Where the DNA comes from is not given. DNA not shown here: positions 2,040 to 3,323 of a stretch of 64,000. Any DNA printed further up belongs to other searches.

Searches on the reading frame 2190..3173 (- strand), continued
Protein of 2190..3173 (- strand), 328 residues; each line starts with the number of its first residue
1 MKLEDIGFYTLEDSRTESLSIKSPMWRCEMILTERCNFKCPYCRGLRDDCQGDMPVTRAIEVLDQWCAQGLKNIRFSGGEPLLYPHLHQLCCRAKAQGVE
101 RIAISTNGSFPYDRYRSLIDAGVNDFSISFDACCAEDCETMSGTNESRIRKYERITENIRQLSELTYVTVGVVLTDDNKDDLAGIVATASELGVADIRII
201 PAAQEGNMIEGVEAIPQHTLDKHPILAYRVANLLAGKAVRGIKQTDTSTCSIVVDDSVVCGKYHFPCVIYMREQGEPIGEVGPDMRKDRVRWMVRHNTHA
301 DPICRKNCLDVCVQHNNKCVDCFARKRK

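Call 71: search_protein_families(library=ncbifam, proteins=[P0198, P0240, P0233, P0236, P0252, P0197, P0220, P0226, P0208, P0244], max_evalue=0.00001)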
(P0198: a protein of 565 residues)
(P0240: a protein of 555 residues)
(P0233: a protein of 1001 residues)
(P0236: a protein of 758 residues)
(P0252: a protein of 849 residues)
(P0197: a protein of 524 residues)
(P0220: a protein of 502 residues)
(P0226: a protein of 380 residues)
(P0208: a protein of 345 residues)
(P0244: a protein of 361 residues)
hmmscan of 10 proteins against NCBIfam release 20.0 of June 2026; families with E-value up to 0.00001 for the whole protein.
P0198 (565 aa): 26 families (the best 25 are shown)
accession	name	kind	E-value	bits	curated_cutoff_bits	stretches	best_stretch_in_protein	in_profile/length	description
TIGR04317.1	W_rSAM_matur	equivalog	6.8e-19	68.2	380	1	66-311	10-260/349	tungsten cofactor oxidoreductase radical SAM maturase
NF038283.1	viperin_w_prok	equivalog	2.2e-16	59.8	180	1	64-236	6-188/281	viperin family antiviral radical SAM protein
TIGR02666.1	moaA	equivalog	1.2e-15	57.4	284.05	1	66-204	16-165/336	GTP 3',8-cyclase MoaA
TIGR02668.1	moaA_archaeal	equivalog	7.8e-15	54.6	325.25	1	66-255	16-205/303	GTP 3',8-cyclase MoaA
NF001199.0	PRK00164.2-1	equivalog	3.2e-12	46.2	231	1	66-194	18-149/308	GTP 3',8-cyclase MoaA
TIGR02495.1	NrdG2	equivalog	2.7e-11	43.2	131.15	1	69-201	25-161/193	anaerobic ribonucleoside-triphosphate reductase activating protein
NF050035.1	rSAM_WgK_link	exception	8.1e-10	38.2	650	1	66-213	15-162/367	radical SAM/SPASM peptide maturase WgkB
TIGR04051.1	rSAM_NirJ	equivalog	5.8e-09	35.4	515.45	1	68-220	10-161/354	heme d1 biosynthesis radical SAM protein NirJ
TIGR04054.1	rSAM_NirJ1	equivalog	1.3e-08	33.8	650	1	63-219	39-194/387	putative heme d1 biosynthesis radical SAM protein NirJ1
TIGR04403.1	rSAM_skfB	equivalog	3.6e-08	32.6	300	1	42-223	86-265/402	sporulation killing factor system radical SAM maturase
NF045702.1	rSAM_GDGT_ether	equivalog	6.3e-08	31.7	450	1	66-219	92-250/486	tetraether lipid synthase Tes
TIGR04546.1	rSAM_ahbC_deAc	equivalog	2.3e-07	30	650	1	63-223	42-200/390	12,18-didecarboxysiroheme deacetylase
NF038332.1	rSAM_rare_HxsC4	exception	5.6e-07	29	500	1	92-220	51-179/335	radical SAM protein HxsC4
TIGR04545.1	rSAM_ahbD_hemeb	equivalog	5.8e-07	29.3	500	1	66-218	6-158/339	heme b synthase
TIGR02109.1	PQQ_syn_pqqE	equivalog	6.7e-07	28.6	381.35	1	68-233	15-179/358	pyrroloquinoline quinone biosynthesis protein PqqE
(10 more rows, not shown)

P0240 (555 aa): 37 families (the best 25 are shown)
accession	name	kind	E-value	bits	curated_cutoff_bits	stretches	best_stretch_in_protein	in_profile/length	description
TIGR02668.1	moaA_archaeal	equivalog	5e-25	88.1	325.25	1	53-274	7-212/303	GTP 3',8-cyclase MoaA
TIGR02666.1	moaA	equivalog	1.2e-23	83.6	284.05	1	53-271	7-215/336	GTP 3',8-cyclase MoaA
NF001199.0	PRK00164.2-1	equivalog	5.2e-21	75.1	231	1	54-261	10-202/308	GTP 3',8-cyclase MoaA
NF038283.1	viperin_w_prok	equivalog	4.4e-20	72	180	1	62-251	8-193/281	viperin family antiviral radical SAM protein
TIGR04317.1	W_rSAM_matur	equivalog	1.1e-19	70.8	380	1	60-284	8-225/349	tungsten cofactor oxidoreductase radical SAM maturase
TIGR02109.1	PQQ_syn_pqqE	equivalog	1.9e-18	66.5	381.35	1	60-243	11-179/358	pyrroloquinoline quinone biosynthesis protein PqqE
NF047865.1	rSAM_PapB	equivalog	1.5e-16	60.6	340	1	57-384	4-328/330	PapB family radical SAM/SPASM ranthipeptide maturase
TIGR04347.1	pseudo_SAM_Halo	equivalog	2.3e-14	53.4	525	1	60-238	42-204/390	TIGR04347 family pseudo-SAM/SPASM protein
TIGR04546.1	rSAM_ahbC_deAc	equivalog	1.3e-13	50.5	650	1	60-205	43-178/390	12,18-didecarboxysiroheme deacetylase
TIGR02495.1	NrdG2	equivalog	2.2e-13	50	131.15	1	59-200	18-147/193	anaerobic ribonucleoside-triphosphate reductase activating protein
TIGR04054.1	rSAM_NirJ1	equivalog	4.2e-13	48.7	650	1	58-263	38-234/387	putative heme d1 biosynthesis radical SAM protein NirJ1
TIGR04068.1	rSAM_ocin_clost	equivalog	7.6e-13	48.2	500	1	52-305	80-330/462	Cys-rich peptide radical SAM maturase CcpM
TIGR04545.1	rSAM_ahbD_hemeb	equivalog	1.3e-12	47.9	500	1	62-265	6-201/339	heme b synthase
NF045646.2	rSAM_Se_TrsS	equivalog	2.3e-12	46.2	490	1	62-238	92-256/441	radical SAM (seleno)protein TrsS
NF045702.1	rSAM_GDGT_ether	equivalog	3.3e-12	45.8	450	1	61-233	91-253/486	tetraether lipid synthase Tes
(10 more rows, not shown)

P0233 (1001 aa): 48 families (the best 25 are shown)
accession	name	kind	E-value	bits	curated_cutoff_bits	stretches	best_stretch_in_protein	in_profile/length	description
NF052631.1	prodigiosin_PigC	equivalog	1.1e-38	132.7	1300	2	357-558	6-211/883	prodigiosin ligase PigC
NF004881.0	PRK06241.2-2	equivalog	4.5e-38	131.1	883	1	360-571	11-240/898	phosphoenolpyruvate synthase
NF052632.1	undecylprod_RedH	equivalog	5.6e-33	113.9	1350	1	360-554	10-203/880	undecylprodigiosin ligase RedH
NF004508.0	PRK05849.1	equivalog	1.3e-31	109.4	501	1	435-624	44-226/789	hypothetical protein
NF004882.0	PRK06241.2-3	equivalog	7e-31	107.1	850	1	365-621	10-282/827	phosphoenolpyruvate synthase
NF005057.0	PRK06464.1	equivalog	1.4e-29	102.7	598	1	366-557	20-237/798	phosphoenolpyruvate synthase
TIGR01418.1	PEP_synth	equivalog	8.3e-27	93.8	739.75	1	366-558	15-232/784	pyruvate, water dikinase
NF004883.0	PRK06241.2-4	equivalog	1.4e-25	89.6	1063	1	360-558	25-240/928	phosphoenolpyruvate synthase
NF004880.0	PRK06241.2-1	equivalog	1.8e-25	89.1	972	1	367-619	18-284/837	phosphoenolpyruvate synthase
NF004878.0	PRK06241.1-3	subfamily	7.1e-25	87.2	945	1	366-551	18-220/891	phosphoenolpyruvate synthase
NF004877.0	PRK06241.1-2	subfamily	2.8e-24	85.5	866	1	364-551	16-221/869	phosphoenolpyruvate synthase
NF041857.1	RIF_Ptrans_rph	equivalog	4.6e-22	78.2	999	1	365-551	15-219/864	rifamycin-inactivating phosphotransferase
TIGR02666.1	moaA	equivalog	9.2e-19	67.6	284.05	1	35-220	14-200/336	GTP 3',8-cyclase MoaA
TIGR02668.1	moaA_archaeal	equivalog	3.7e-18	65.6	325.25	1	30-257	9-233/303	GTP 3',8-cyclase MoaA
NF004879.0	PRK06241.1-4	equivalog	1.4e-17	63.2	976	1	367-549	19-219/868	phosphoenolpyruvate synthase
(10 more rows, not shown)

P0236 (758 aa): 53 families (the best 25 are shown)
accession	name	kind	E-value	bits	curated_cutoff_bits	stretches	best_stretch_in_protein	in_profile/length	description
NF004881.0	PRK06241.2-2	equivalog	1.5e-41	142.6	883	2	354-552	5-219/898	phosphoenolpyruvate synthase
NF052631.1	prodigiosin_PigC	equivalog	2.1e-39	135.1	1300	2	358-554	7-208/883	prodigiosin ligase PigC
NF052632.1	undecylprod_RedH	equivalog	3.6e-34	117.8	1350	1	360-557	10-207/880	undecylprodigiosin ligase RedH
NF005057.0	PRK06464.1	equivalog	2.5e-32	111.8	598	2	374-551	28-232/798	phosphoenolpyruvate synthase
NF004882.0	PRK06241.2-3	equivalog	5.5e-31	107.5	850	1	364-620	9-284/827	phosphoenolpyruvate synthase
TIGR01418.1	PEP_synth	equivalog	2.3e-28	99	739.75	2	375-552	28-227/784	pyruvate, water dikinase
NF004508.0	PRK05849.1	equivalog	6.1e-27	94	501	1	438-628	48-233/789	hypothetical protein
NF004877.0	PRK06241.1-2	subfamily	1.1e-26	93.4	866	2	367-555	19-226/869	phosphoenolpyruvate synthase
NF004878.0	PRK06241.1-3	subfamily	1.4e-24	86.2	945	2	367-554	19-224/891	phosphoenolpyruvate synthase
NF041857.1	RIF_Ptrans_rph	equivalog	3.5e-24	85.2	999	2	367-556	17-225/864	rifamycin-inactivating phosphotransferase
NF004883.0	PRK06241.2-4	equivalog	2.5e-22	78.9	1063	1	352-551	17-234/928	phosphoenolpyruvate synthase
NF004880.0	PRK06241.2-1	equivalog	7.7e-22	77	972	1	368-616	19-284/837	phosphoenolpyruvate synthase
TIGR02666.1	moaA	equivalog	1.6e-20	73.4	284.05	1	35-232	14-212/336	GTP 3',8-cyclase MoaA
NF004879.0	PRK06241.1-4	equivalog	1.7e-20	72.8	976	2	368-555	20-226/868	phosphoenolpyruvate synthase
TIGR02668.1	moaA_archaeal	equivalog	3.5e-18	65.6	325.25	1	30-232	9-209/303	GTP 3',8-cyclase MoaA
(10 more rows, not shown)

P0252 (849 aa): 41 families (the best 25 are shown)
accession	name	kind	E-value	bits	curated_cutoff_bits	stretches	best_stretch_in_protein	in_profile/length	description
TIGR02666.1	moaA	equivalog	1.8e-23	83.1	284.05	1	518-661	2-152/336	GTP 3',8-cyclase MoaA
TIGR02668.1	moaA_archaeal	equivalog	5.9e-21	74.7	325.25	1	518-660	2-144/303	GTP 3',8-cyclase MoaA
NF001199.0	PRK00164.2-1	equivalog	2.3e-18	66.4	231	1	517-657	3-143/308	GTP 3',8-cyclase MoaA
TIGR04317.1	W_rSAM_matur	equivalog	2.6e-18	66.3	380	1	530-717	8-195/349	tungsten cofactor oxidoreductase radical SAM maturase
TIGR02109.1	PQQ_syn_pqqE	equivalog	3.5e-18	65.7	381.35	1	531-711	12-186/358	pyrroloquinoline quinone biosynthesis protein PqqE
TIGR04466.1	rSAM_BlsE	equivalog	8.4e-17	61.6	400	1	530-697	7-166/327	cytosylglucuronate decarboxylase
TIGR04546.1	rSAM_ahbC_deAc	equivalog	2.9e-15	56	650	1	531-663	44-176/390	12,18-didecarboxysiroheme deacetylase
TIGR04053.2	TIGR04053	equivalog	3.5e-15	56.1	395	1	532-696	14-176/366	TIGR04053 family radical SAM/SPASM domain-containing protein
TIGR04545.1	rSAM_ahbD_hemeb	equivalog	2e-14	53.8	500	1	532-690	6-159/339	heme b synthase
TIGR03913.1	rad_SAM_trio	equivalog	4.3e-14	51.8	591.75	1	513-697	6-183/477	GDL motif peptide-associated radical SAM/SPASM maturase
TIGR04055.1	rSAM_NirJ2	equivalog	4.6e-14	52.7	500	1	532-660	6-134/326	putative heme d1 biosynthesis radical SAM protein NirJ2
TIGR03962.1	mycofact_rSAM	equivalog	1.1e-13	51.1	265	1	532-797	18-275/339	mycofactocin radical SAM maturase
TIGR04347.1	pseudo_SAM_Halo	equivalog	2.4e-13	50.1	525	1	522-659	36-171/390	TIGR04347 family pseudo-SAM/SPASM protein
NF038283.1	viperin_w_prok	equivalog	2.7e-13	49.7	180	1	532-683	8-167/281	viperin family antiviral radical SAM protein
NF045574.1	sacti_mat_StsB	exception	9.8e-13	47.7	625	1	523-704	93-267/466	StsB family radical SAM/SPASM domain sactipeptide maturase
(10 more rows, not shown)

P0197 (524 aa): 37 families (the best 25 are shown)
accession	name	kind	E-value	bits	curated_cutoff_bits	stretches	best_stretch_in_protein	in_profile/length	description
TIGR02666.1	moaA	equivalog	2e-23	82.9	284.05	1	51-232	14-190/336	GTP 3',8-cyclase MoaA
TIGR02668.1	moaA_archaeal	equivalog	6.9e-23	81.1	325.25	1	47-262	10-214/303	GTP 3',8-cyclase MoaA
TIGR02109.1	PQQ_syn_pqqE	equivalog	3.6e-19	68.9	381.35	1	51-232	11-180/358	pyrroloquinoline quinone biosynthesis protein PqqE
NF045702.1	rSAM_GDGT_ether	equivalog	5.8e-18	64.8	450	1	50-221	89-253/486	tetraether lipid synthase Tes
TIGR04317.1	W_rSAM_matur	equivalog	2.7e-17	62.9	380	1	46-231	3-181/349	tungsten cofactor oxidoreductase radical SAM maturase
NF001199.0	PRK00164.2-1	equivalog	4.3e-17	62.2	231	1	50-222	15-176/308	GTP 3',8-cyclase MoaA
TIGR04466.1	rSAM_BlsE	equivalog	5e-17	62.3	400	1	79-306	26-248/327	cytosylglucuronate decarboxylase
NF038332.1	rSAM_rare_HxsC4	exception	2.1e-16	60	500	1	47-229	14-189/335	radical SAM protein HxsC4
TIGR04347.1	pseudo_SAM_Halo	equivalog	9.8e-15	54.7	525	1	52-229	43-207/390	TIGR04347 family pseudo-SAM/SPASM protein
NF038283.1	viperin_w_prok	equivalog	6.4e-14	51.8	180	1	50-211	5-167/281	viperin family antiviral radical SAM protein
TIGR04251.1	SCM_rSAM_ScmF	equivalog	2.6e-13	50.1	400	1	46-231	3-179/353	SynChlorMet cassette radical SAM/SPASM protein ScmF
TIGR04545.1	rSAM_ahbD_hemeb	equivalog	6.9e-13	48.7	500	1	53-227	6-168/339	heme b synthase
NF045574.1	sacti_mat_StsB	exception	9.1e-13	47.8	625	1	37-234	86-269/466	StsB family radical SAM/SPASM domain sactipeptide maturase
TIGR04055.1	rSAM_NirJ2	equivalog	9.8e-13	48.3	500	1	54-225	7-165/326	putative heme d1 biosynthesis radical SAM protein NirJ2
TIGR02495.1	NrdG2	equivalog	1.1e-12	47.7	131.15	1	50-206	20-164/193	anaerobic ribonucleoside-triphosphate reductase activating protein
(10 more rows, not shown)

P0220 (502 aa): 30 families (the best 25 are shown)
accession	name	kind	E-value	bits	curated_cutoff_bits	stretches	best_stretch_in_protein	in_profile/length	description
TIGR02109.1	PQQ_syn_pqqE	equivalog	4.4e-22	78.5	381.35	1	36-210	9-180/358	pyrroloquinoline quinone biosynthesis protein PqqE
TIGR02666.1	moaA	equivalog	2.5e-21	76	284.05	1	34-204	10-185/336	GTP 3',8-cyclase MoaA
TIGR02668.1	moaA_archaeal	equivalog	8.8e-20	70.9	325.25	1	32-214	8-188/303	GTP 3',8-cyclase MoaA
TIGR04317.1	W_rSAM_matur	equivalog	8.4e-19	67.9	380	1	33-208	3-180/349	tungsten cofactor oxidoreductase radical SAM maturase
NF038332.1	rSAM_rare_HxsC4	exception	3.4e-16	59.3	500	1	34-208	14-190/335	radical SAM protein HxsC4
TIGR04466.1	rSAM_BlsE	equivalog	6.8e-15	55.3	400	1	40-208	9-171/327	cytosylglucuronate decarboxylase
NF001199.0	PRK00164.2-1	equivalog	7.4e-15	54.9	231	1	33-154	11-133/308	GTP 3',8-cyclase MoaA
TIGR04311.1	rSAM_Geo_metal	subfamily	1.4e-14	54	400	1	35-212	4-186/423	radical SAM/SPASM family putative metalloenzyme maturase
NF038283.1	viperin_w_prok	equivalog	1.4e-14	53.9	180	1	39-189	7-167/281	viperin family antiviral radical SAM protein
NF049973.1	radical_Rv1681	equivalog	1.8e-13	50.1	380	1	29-218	67-254/326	Rv1681 family radical SAM protein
TIGR04133.1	rSAM_w_lipo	hypoth_equivalog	2.6e-12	46.4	425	1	31-211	21-201/350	TIGR04133 family radical SAM/SPASM protein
NF045702.1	rSAM_GDGT_ether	equivalog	4e-12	45.5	450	1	37-200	89-253/486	tetraether lipid synthase Tes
TIGR04347.1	pseudo_SAM_Halo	equivalog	1.9e-11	43.8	525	1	39-204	43-204/390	TIGR04347 family pseudo-SAM/SPASM protein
TIGR04053.2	TIGR04053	equivalog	2.7e-11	43.3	395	1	41-205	15-179/366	TIGR04053 family radical SAM/SPASM domain-containing protein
TIGR02495.1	NrdG2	equivalog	9.5e-11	41.4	131.15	1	37-167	20-151/193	anaerobic ribonucleoside-triphosphate reductase activating protein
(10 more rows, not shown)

P0226 (380 aa): 31 families (the best 25 are shown)
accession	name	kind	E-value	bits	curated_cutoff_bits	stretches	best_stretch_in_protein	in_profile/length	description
TIGR02668.1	moaA_archaeal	equivalog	1.3e-22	80.2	325.25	1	46-255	10-208/303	GTP 3',8-cyclase MoaA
TIGR02666.1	moaA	equivalog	6.1e-22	78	284.05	1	49-233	13-192/336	GTP 3',8-cyclase MoaA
TIGR02109.1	PQQ_syn_pqqE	equivalog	5.1e-19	68.4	381.35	1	50-231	11-180/358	pyrroloquinoline quinone biosynthesis protein PqqE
NF001199.0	PRK00164.2-1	equivalog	1.1e-16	60.8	231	1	49-242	15-196/308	GTP 3',8-cyclase MoaA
NF038283.1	viperin_w_prok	equivalog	9.3e-16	57.8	180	1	49-212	5-169/281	viperin family antiviral radical SAM protein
TIGR04317.1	W_rSAM_matur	equivalog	3.2e-14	52.8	380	1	45-234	3-185/349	tungsten cofactor oxidoreductase radical SAM maturase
NF038332.1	rSAM_rare_HxsC4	exception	5.6e-13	48.7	500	1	46-224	14-185/335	radical SAM protein HxsC4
NF045702.1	rSAM_GDGT_ether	equivalog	1.6e-12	46.9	450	1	49-220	89-253/486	tetraether lipid synthase Tes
TIGR02495.1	NrdG2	equivalog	2.6e-11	43.2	131.15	1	49-187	20-150/193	anaerobic ribonucleoside-triphosphate reductase activating protein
TIGR04055.1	rSAM_NirJ2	equivalog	1.4e-10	41.2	500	1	53-227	7-168/326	putative heme d1 biosynthesis radical SAM protein NirJ2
TIGR04311.1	rSAM_Geo_metal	subfamily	1.7e-10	40.6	400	1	47-222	4-176/423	radical SAM/SPASM family putative metalloenzyme maturase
TIGR04133.1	rSAM_w_lipo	hypoth_equivalog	2e-10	40.1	425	1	46-232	21-201/350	TIGR04133 family radical SAM/SPASM protein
TIGR04251.1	SCM_rSAM_ScmF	equivalog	7.3e-10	38.8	400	1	45-230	3-179/353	SynChlorMet cassette radical SAM/SPASM protein ScmF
NF045646.2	rSAM_Se_TrsS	equivalog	1e-08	34.2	490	1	52-221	92-252/441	radical SAM (seleno)protein TrsS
TIGR04466.1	rSAM_BlsE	equivalog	1.1e-08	34.9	400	1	81-251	29-191/327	cytosylglucuronate decarboxylase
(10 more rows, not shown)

P0208 (345 aa): 37 families (the best 25 are shown)
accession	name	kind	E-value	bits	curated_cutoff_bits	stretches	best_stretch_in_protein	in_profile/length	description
TIGR02668.1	moaA_archaeal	equivalog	8.6e-19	67.6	325.25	1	40-218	15-193/303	GTP 3',8-cyclase MoaA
TIGR04546.1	rSAM_ahbC_deAc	equivalog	7.7e-18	64.5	650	1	38-194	42-199/390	12,18-didecarboxysiroheme deacetylase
TIGR04347.1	pseudo_SAM_Halo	equivalog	5.5e-17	62.1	525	1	38-206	41-207/390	TIGR04347 family pseudo-SAM/SPASM protein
TIGR02666.1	moaA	equivalog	6.5e-17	61.5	284.05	1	41-234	16-211/336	GTP 3',8-cyclase MoaA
TIGR04317.1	W_rSAM_matur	equivalog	8.8e-17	61.2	380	1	41-206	10-179/349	tungsten cofactor oxidoreductase radical SAM maturase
TIGR04545.1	rSAM_ahbD_hemeb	equivalog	1.9e-16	60.4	500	1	41-213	6-180/339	heme b synthase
TIGR02109.1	PQQ_syn_pqqE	equivalog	1.9e-16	60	381.35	1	41-207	13-178/358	pyrroloquinoline quinone biosynthesis protein PqqE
TIGR04055.1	rSAM_NirJ2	equivalog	3.9e-16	59.5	500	1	42-215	7-181/326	putative heme d1 biosynthesis radical SAM protein NirJ2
NF045574.1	sacti_mat_StsB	exception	1.2e-15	57.3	625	1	41-221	102-279/466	StsB family radical SAM/SPASM domain sactipeptide maturase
NF038283.1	viperin_w_prok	equivalog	1.5e-15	57.1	180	1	40-213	7-190/281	viperin family antiviral radical SAM protein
NF001199.0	PRK00164.2-1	equivalog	2.6e-15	56.4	231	1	41-198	18-175/308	GTP 3',8-cyclase MoaA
TIGR04054.1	rSAM_NirJ1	equivalog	2.7e-15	55.9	650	1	39-200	40-199/387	putative heme d1 biosynthesis radical SAM protein NirJ1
TIGR04053.2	TIGR04053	equivalog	3.2e-14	53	395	1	41-202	14-177/366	TIGR04053 family radical SAM/SPASM domain-containing protein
TIGR03977.1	rSAM_pair_HxsC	equivalog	1.1e-13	50.8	267.9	1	38-221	28-209/292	His-Xaa-Ser system radical SAM maturase HxsC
TIGR04051.1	rSAM_NirJ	equivalog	1.2e-12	47.5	515.45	1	41-207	8-172/354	heme d1 biosynthesis radical SAM protein NirJ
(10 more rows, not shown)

P0244 (361 aa): 33 families (the best 25 are shown)
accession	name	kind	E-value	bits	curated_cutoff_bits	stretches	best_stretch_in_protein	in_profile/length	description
TIGR04317.1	W_rSAM_matur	equivalog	1.1e-20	74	380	1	36-254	8-228/349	tungsten cofactor oxidoreductase radical SAM maturase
TIGR02668.1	moaA_archaeal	equivalog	1.1e-18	67.3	325.25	1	26-231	4-204/303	GTP 3',8-cyclase MoaA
NF001199.0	PRK00164.2-1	equivalog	3.2e-17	62.6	231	1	26-201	6-177/308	GTP 3',8-cyclase MoaA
TIGR02666.1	moaA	equivalog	2.7e-16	59.5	284.05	1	30-168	8-153/336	GTP 3',8-cyclase MoaA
TIGR02109.1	PQQ_syn_pqqE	equivalog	1.8e-14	53.5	381.35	1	38-215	13-184/358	pyrroloquinoline quinone biosynthesis protein PqqE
TIGR02495.1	NrdG2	equivalog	6.5e-14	51.7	131.15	1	27-181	11-166/193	anaerobic ribonucleoside-triphosphate reductase activating protein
TIGR04054.1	rSAM_NirJ1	equivalog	1.8e-13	49.9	650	1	38-168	42-172/387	putative heme d1 biosynthesis radical SAM protein NirJ1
NF038283.1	viperin_w_prok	equivalog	4.4e-13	49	180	1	38-218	8-194/281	viperin family antiviral radical SAM protein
TIGR04545.1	rSAM_ahbD_hemeb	equivalog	8e-13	48.5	500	1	38-198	6-161/339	heme b synthase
TIGR04055.1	rSAM_NirJ2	equivalog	1.5e-12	47.8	500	1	39-169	7-137/326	putative heme d1 biosynthesis radical SAM protein NirJ2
NF045702.1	rSAM_GDGT_ether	equivalog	5.9e-12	45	450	1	34-200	88-254/486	tetraether lipid synthase Tes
TIGR04053.2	TIGR04053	equivalog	9.9e-12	44.8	395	1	38-202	14-176/366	TIGR04053 family radical SAM/SPASM domain-containing protein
TIGR04466.1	rSAM_BlsE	equivalog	1.1e-11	44.8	400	1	38-203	9-166/327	cytosylglucuronate decarboxylase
TIGR04051.1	rSAM_NirJ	equivalog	2.5e-11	43.2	515.45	1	38-201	8-165/354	heme d1 biosynthesis radical SAM protein NirJ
TIGR04347.1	pseudo_SAM_Halo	equivalog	6.9e-11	42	525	1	38-164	44-170/390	TIGR04347 family pseudo-SAM/SPASM protein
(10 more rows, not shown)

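Call 95: fold_search(model_id=the predicted structure, library=viral)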
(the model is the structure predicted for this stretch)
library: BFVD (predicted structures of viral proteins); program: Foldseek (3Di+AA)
matches with E <= 10: 1001; with E <= 0.001: 73
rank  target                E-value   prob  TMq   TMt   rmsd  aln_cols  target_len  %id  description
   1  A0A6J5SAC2            6.4e-11  1.00  0.63  0.65   5.4       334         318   15  4Fe4S-binding SPASM domain containing protein [uncultured Caudovirales phage]
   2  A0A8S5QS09            7.4e-10  1.00  0.60  0.37   8.2       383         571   15  7-cyano-7-deazaguanine synthase [Myoviridae sp. ctgXL3]
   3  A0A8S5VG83            1.9e-09  1.00  0.58  0.52   8.6       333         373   17  Putative Fe-S oxidoreductase [Myoviridae sp. ctkfK18]
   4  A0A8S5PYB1            4.6e-09  1.00  0.53  0.62   7.4       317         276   17  Radical SAM core domain-containing protein [Podoviridae sp. ctIlO27]
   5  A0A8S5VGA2            5.8e-09  1.00  0.59  0.50   8.8       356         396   15  Fe-S oxidoreductase [Myoviridae sp. ctkfK18]
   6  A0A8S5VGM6            1.3e-08  1.00  0.56  0.54  10.1       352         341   13  Tungsten cofactor oxidoreductase radical SAM maturase [Myoviridae sp. ctkfK18]
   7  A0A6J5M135            2.5e-08  1.00  0.56  0.49   7.7       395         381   14  Radical_SAM domain containing protein [uncultured Caudovirales phage]
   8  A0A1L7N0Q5            2.6e-08  1.00  0.55  0.36   8.9       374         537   15  Radical SAM core domain-containing protein [Ralstonia phage RP12]
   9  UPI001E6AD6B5         3.0e-08  1.00  0.41  0.30   6.0       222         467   18  (no name look-up for this kind of identifier)
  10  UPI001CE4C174         4.0e-08  1.00  0.41  0.36   4.3       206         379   20  (no name look-up for this kind of identifier)
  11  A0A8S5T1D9            4.7e-08  1.00  0.49  0.38  12.0       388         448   12  Fe-S oxidoreductase [Myoviridae sp. ctWb16]
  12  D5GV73                5.0e-08  1.00  0.49  0.55   7.2       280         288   13  Hypothetical phage protein (Radical SAM family) [Campylobacter phage CP220]
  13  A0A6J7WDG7            5.3e-08  1.00  0.44  0.46   9.1       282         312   13  Radical_SAM domain containing protein [uncultured Caudovirales phage]
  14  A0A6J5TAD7            5.6e-08  1.00  0.44  0.48   8.9       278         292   16  4Fe-4S single cluster domain containing protein [uncultured Caudovirales phage]
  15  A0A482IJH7            8.5e-08  1.00  0.56  0.42   9.4       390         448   15  Putative radical SAM superfamily protein [Erwinia phage Derbicus]
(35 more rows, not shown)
